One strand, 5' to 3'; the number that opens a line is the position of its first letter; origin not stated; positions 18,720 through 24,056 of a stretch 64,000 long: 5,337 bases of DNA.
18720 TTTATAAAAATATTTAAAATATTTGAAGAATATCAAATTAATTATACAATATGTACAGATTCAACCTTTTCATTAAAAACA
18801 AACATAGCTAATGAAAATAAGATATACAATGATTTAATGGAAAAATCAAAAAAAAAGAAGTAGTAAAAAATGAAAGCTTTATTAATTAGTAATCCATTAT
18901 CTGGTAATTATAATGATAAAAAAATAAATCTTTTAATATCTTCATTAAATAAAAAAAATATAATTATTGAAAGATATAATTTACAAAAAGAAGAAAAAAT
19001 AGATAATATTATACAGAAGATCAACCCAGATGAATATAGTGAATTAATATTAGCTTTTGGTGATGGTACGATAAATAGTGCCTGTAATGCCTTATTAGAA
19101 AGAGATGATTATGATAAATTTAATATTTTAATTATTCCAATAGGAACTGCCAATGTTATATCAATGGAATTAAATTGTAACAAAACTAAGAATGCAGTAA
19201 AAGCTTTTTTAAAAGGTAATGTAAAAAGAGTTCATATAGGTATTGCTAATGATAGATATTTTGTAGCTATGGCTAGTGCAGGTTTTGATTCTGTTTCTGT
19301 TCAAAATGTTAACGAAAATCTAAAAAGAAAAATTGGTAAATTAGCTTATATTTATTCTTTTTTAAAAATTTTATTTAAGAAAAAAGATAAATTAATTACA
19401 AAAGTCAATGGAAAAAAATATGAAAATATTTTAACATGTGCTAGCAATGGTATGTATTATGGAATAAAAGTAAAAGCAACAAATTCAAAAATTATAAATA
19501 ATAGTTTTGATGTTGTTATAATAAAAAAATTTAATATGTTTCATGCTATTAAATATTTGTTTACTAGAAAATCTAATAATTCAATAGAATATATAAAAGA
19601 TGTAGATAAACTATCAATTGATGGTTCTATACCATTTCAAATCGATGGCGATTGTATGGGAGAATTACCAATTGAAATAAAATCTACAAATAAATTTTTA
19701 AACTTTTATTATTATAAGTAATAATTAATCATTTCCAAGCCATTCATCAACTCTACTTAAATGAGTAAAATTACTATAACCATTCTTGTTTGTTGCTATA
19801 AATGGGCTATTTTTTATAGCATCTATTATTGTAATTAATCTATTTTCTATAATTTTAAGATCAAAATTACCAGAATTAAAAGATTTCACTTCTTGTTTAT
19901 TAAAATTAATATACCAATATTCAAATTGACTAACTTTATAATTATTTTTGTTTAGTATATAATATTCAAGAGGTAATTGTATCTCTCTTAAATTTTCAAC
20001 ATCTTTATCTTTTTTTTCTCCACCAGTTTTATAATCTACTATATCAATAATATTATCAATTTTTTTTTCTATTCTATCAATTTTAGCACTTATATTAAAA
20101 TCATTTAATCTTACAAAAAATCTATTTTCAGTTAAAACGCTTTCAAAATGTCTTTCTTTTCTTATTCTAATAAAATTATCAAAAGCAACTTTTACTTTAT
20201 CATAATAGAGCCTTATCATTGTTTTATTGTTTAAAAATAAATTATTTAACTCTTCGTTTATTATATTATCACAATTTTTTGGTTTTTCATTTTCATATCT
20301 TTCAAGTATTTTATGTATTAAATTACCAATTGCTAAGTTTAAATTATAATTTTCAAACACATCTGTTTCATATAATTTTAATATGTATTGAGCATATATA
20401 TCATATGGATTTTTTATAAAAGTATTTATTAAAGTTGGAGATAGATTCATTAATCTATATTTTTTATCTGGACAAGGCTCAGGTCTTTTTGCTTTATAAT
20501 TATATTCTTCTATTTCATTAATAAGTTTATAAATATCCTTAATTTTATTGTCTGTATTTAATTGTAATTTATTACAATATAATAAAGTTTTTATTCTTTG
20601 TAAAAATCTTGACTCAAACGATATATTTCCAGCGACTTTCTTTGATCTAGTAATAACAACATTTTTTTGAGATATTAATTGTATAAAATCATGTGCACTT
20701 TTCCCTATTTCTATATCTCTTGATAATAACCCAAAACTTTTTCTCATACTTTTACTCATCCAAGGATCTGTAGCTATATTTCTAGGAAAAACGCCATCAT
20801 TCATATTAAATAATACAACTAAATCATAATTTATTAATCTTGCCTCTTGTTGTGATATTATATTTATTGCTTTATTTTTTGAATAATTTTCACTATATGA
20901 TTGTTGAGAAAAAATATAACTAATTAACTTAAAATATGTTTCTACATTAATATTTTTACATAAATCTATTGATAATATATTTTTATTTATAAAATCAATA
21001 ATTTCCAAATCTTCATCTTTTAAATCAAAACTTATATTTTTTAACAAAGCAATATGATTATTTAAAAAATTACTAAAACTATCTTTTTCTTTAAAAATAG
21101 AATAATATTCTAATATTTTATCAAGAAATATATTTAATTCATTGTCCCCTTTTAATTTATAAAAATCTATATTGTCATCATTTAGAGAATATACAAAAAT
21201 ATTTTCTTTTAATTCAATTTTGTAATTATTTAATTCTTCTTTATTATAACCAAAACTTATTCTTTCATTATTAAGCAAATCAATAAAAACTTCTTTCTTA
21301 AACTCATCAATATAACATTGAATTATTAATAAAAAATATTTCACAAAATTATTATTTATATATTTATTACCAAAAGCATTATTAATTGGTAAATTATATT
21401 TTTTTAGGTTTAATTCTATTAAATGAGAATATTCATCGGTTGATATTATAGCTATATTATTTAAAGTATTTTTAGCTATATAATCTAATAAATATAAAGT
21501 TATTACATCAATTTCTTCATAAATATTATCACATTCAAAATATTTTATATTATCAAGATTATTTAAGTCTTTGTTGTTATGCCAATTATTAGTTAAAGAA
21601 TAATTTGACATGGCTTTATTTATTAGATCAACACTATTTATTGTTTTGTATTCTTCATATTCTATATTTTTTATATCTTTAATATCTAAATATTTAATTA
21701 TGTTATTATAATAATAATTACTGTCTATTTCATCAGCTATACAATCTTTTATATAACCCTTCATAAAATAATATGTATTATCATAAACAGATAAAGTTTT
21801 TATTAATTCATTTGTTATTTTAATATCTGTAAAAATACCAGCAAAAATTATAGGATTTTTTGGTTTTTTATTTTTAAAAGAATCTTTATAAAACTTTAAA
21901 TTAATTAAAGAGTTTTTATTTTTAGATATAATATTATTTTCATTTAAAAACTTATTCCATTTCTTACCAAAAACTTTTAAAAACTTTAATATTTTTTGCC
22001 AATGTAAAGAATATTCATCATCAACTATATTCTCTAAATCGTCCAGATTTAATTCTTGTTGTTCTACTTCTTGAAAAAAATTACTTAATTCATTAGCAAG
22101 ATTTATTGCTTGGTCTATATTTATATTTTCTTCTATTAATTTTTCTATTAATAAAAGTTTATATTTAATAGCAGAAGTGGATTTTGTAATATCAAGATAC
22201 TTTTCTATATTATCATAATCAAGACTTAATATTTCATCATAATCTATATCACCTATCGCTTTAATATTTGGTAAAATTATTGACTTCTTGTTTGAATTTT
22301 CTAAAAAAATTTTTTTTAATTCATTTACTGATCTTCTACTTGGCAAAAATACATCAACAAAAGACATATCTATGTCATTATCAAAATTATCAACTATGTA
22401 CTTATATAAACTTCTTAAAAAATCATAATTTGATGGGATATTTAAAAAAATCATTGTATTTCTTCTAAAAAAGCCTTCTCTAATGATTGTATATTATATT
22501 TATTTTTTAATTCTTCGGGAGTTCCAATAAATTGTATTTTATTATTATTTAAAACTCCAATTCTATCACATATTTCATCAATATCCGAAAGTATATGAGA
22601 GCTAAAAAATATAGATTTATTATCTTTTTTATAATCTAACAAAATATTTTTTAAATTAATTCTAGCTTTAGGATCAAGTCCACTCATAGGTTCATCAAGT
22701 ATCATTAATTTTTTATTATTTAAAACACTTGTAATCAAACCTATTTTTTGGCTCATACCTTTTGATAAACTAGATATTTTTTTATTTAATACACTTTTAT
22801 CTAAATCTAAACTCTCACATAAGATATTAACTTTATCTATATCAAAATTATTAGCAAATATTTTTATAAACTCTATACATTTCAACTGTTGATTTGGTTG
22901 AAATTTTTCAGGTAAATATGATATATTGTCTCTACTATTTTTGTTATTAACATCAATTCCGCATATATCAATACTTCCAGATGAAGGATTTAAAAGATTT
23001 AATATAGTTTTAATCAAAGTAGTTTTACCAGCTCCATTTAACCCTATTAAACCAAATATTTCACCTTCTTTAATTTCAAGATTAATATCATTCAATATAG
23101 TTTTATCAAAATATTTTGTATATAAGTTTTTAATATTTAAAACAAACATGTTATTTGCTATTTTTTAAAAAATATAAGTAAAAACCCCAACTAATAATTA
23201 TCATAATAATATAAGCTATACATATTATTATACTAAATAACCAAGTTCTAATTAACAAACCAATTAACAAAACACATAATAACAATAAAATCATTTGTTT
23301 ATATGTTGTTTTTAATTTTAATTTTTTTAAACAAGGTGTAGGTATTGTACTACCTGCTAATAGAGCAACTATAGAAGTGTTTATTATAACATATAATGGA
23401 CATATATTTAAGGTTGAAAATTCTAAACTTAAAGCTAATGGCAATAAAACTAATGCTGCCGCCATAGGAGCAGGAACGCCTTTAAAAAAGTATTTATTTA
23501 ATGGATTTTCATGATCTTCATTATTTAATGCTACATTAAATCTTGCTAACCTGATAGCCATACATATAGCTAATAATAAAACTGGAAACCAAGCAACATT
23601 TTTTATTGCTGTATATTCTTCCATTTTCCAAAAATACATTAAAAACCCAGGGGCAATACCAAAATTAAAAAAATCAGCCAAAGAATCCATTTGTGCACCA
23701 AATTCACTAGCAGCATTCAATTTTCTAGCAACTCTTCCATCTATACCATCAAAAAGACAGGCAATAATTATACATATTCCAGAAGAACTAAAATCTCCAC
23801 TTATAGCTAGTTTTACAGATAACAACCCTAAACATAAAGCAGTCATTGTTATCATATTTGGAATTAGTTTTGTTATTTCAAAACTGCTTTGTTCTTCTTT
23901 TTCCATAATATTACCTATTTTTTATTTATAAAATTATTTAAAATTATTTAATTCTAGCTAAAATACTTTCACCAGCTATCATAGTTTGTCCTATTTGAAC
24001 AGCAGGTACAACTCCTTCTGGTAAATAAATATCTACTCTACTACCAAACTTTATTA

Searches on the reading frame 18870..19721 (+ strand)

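Call 10: search_protein_families(library=pfam, proteins=[window:18870-19721:+], max_evalue=0.0001)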
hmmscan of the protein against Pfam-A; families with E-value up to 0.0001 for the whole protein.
window:18870-19721:+ (283 aa): 2 families
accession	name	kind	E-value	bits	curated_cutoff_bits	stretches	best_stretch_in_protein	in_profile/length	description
PF00781.29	DAGK_cat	-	1.3e-17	64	23.6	1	2-124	1-123/125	Diacylglycerol kinase catalytic domain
PF19279.4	YegS_C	-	7e-05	23.1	27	0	134-273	2-150/158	YegS C-terminal NAD kinase beta sandwich-like domain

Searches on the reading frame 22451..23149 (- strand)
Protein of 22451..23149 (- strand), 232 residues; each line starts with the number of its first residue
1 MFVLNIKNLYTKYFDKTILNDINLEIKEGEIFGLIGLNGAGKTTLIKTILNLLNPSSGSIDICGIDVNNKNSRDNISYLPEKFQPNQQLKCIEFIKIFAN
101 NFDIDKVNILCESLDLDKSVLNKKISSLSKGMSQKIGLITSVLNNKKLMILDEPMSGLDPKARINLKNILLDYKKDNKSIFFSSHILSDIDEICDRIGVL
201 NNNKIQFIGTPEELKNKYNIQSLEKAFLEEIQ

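Call 10: search_protein_families(library=pfam, proteins=[window:22451-23149:-], max_evalue=0.0001)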
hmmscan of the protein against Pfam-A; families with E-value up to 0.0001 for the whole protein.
window:22451-23149:- (232 aa): 2 families
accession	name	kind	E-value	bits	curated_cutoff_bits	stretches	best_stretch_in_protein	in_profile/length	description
PF00005.33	ABC_tran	-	3.8e-29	102.5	25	1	19-155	1-136/137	ABC transporter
PF13304.12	AAA_21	-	3e-13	51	27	1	125-185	235-298/304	AAA domain, putative AbiEii toxin, Type IV TA system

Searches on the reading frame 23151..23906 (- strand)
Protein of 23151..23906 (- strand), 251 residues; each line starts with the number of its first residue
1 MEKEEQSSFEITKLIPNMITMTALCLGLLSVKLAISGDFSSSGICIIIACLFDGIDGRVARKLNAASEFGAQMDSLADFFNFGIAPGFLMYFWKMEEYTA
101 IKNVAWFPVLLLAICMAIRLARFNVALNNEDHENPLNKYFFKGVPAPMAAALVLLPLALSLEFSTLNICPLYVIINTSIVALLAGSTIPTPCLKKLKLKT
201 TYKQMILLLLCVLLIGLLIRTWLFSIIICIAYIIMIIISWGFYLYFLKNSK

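Call 10: search_protein_families(library=pfam, proteins=[window:23151-23906:-], max_evalue=0.0001)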
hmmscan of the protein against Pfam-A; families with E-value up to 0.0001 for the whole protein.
window:23151-23906:- (251 aa): 1 family
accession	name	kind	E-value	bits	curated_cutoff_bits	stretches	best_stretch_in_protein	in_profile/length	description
PF01066.26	CDP-OH_P_transf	-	5e-24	85.9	22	1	14-162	2-137/152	CDP-alcohol phosphatidyltransferase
